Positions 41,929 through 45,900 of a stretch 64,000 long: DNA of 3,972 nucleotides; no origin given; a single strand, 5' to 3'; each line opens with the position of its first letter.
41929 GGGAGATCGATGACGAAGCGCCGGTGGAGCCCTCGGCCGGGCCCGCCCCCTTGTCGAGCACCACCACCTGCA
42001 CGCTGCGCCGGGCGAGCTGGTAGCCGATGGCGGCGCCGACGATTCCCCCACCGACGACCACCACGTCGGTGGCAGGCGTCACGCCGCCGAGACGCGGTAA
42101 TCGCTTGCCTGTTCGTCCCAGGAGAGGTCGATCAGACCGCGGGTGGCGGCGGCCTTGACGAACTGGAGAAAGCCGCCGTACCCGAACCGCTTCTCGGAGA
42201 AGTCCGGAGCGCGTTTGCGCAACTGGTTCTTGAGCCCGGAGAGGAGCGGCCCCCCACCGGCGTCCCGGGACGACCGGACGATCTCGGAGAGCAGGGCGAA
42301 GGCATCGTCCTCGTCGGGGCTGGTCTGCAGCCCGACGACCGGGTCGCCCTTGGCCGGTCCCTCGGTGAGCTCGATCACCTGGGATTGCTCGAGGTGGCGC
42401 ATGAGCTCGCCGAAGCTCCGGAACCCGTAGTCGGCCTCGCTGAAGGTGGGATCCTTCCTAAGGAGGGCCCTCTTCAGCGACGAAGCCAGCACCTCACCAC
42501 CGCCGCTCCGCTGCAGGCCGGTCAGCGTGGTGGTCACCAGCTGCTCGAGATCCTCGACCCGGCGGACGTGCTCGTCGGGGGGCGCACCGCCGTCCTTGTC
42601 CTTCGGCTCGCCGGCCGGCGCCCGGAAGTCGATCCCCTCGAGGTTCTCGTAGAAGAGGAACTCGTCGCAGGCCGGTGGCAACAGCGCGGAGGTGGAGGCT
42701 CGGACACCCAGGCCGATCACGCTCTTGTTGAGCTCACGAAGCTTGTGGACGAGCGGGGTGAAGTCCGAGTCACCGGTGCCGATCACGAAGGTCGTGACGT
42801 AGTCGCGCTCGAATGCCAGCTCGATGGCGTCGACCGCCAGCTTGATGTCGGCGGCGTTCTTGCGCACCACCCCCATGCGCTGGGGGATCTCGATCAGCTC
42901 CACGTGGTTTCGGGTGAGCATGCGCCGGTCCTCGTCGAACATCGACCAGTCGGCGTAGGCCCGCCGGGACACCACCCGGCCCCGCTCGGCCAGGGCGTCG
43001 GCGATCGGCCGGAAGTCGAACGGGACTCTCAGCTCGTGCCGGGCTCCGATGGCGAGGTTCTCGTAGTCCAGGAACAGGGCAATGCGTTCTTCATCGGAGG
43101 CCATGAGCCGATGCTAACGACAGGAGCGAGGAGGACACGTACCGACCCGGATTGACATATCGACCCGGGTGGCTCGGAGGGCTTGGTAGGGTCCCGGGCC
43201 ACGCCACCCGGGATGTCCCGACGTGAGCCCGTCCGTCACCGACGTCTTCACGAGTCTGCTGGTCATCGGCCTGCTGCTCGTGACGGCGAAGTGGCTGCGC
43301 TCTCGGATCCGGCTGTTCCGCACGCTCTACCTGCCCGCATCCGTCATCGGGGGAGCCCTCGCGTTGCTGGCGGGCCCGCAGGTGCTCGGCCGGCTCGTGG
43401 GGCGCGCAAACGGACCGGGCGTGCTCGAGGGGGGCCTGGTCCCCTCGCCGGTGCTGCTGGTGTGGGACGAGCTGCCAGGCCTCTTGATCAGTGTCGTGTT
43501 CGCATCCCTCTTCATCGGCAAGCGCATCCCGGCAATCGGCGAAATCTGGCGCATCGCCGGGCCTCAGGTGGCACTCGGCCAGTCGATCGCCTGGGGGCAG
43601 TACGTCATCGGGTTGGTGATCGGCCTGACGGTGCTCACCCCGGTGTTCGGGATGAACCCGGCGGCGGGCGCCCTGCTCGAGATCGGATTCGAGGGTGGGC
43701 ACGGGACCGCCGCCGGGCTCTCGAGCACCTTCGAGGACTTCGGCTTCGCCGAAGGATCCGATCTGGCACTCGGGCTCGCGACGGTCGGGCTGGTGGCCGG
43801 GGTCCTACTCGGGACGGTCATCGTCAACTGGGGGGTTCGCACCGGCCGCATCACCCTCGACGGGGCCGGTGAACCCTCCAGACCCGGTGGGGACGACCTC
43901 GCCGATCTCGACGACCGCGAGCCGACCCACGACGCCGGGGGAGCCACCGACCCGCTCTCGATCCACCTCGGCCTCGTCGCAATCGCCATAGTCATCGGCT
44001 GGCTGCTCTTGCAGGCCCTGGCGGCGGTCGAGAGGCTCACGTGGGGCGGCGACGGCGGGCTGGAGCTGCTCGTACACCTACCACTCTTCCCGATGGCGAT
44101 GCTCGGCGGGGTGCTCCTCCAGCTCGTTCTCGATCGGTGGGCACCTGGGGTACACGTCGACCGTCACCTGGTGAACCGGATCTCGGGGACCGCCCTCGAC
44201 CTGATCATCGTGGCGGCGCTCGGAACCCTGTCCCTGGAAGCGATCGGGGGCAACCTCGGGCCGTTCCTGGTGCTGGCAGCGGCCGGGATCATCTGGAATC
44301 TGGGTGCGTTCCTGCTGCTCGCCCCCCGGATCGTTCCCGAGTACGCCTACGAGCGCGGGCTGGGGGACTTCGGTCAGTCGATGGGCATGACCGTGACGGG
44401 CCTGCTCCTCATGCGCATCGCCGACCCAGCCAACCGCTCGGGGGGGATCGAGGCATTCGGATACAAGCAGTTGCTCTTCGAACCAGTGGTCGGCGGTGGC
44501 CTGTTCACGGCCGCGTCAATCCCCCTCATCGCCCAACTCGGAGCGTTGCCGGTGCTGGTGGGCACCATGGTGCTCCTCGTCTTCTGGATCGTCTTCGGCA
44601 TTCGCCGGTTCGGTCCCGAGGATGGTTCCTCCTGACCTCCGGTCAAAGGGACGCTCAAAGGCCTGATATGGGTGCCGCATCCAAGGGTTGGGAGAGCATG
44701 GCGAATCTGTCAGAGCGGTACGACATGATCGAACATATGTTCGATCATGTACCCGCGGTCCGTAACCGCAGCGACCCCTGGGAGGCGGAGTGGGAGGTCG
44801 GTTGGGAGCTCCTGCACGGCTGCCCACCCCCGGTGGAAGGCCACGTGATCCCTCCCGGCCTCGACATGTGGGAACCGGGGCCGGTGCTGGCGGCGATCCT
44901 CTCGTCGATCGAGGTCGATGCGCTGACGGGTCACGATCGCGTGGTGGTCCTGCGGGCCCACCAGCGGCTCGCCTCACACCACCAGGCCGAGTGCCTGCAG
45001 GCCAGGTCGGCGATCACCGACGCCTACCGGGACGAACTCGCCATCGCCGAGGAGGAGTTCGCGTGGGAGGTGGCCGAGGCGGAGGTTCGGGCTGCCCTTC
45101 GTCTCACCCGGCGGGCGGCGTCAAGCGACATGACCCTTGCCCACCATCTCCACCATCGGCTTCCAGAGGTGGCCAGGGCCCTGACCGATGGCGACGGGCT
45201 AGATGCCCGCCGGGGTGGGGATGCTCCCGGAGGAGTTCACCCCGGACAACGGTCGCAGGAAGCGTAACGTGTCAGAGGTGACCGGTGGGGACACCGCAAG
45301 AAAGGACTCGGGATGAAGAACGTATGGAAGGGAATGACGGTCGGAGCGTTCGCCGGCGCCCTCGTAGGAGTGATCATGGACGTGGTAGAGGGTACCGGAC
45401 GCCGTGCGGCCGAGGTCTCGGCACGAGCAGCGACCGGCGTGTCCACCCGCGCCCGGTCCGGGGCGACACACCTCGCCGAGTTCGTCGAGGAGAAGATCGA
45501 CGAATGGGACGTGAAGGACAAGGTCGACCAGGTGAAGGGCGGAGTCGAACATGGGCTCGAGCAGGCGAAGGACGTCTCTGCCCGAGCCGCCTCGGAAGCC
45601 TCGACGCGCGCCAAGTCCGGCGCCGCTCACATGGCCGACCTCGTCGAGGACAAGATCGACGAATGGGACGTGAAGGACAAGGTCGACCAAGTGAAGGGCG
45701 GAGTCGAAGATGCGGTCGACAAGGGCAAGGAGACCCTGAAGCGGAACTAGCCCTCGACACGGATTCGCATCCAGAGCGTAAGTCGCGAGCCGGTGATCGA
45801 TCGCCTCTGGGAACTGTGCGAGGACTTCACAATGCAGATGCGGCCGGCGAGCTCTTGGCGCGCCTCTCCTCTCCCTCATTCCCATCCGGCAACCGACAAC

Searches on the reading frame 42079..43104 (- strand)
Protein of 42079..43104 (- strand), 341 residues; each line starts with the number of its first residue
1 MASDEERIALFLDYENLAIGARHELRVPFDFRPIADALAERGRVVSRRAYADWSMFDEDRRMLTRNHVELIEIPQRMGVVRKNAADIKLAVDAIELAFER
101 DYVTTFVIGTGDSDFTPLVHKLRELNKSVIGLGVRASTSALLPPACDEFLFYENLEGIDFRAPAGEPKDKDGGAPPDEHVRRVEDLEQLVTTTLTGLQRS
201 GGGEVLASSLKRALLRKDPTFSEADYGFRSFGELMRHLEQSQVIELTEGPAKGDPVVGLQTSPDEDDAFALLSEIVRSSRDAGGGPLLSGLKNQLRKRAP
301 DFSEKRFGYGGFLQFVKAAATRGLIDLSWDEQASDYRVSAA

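Call 20: search_protein_families(library=pfam, proteins=[window:42079-43104:-], max_evalue=0.01)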
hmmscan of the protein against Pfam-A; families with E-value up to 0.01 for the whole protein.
window:42079-43104:- (341 aa): 2 families
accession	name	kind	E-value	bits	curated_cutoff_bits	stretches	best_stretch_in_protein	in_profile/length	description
PF01936.24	NYN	-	1.4e-32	113.6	24.2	1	7-152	1-144/145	NYN domain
PF12872.13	OST-HTH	-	3.1e-12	46.6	23.8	2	197-251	13-66/71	OST-HTH/LOTUS domain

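Call 73: search_protein_families(library=padloc, proteins=[window:42079-43104:-], max_evalue=0.001)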
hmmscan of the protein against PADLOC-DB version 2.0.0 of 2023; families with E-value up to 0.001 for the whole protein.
window:42079-43104:- (341 aa): 1 family
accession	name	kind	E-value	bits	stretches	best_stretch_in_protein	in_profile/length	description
PDLC01154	NYN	-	1.2e-05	22.8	1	60-155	201-298/310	"LabA-like protein, NYN family nuclease"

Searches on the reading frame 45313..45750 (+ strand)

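Call 20: search_protein_families(library=pfam, proteins=[window:45313-45750:+], max_evalue=0.01)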
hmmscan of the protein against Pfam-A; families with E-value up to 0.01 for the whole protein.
window:45313-45750:+ (145 aa): 1 family
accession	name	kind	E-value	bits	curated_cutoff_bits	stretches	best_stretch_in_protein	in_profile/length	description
PF17264.7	DUF5330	-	0.00038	20.9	27.5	0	34-64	31-61/65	Family of unknown function (DUF5330)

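Call 73: search_protein_families(library=padloc, proteins=[window:45313-45750:+], max_evalue=0.001)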
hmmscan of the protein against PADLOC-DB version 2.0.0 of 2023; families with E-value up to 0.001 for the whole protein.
window:45313-45750:+ (145 aa): 1 family
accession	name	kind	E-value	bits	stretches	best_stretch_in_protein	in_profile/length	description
PDLC03686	HEase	-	0.00046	18.3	0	105-131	50-76/188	homing endonuclease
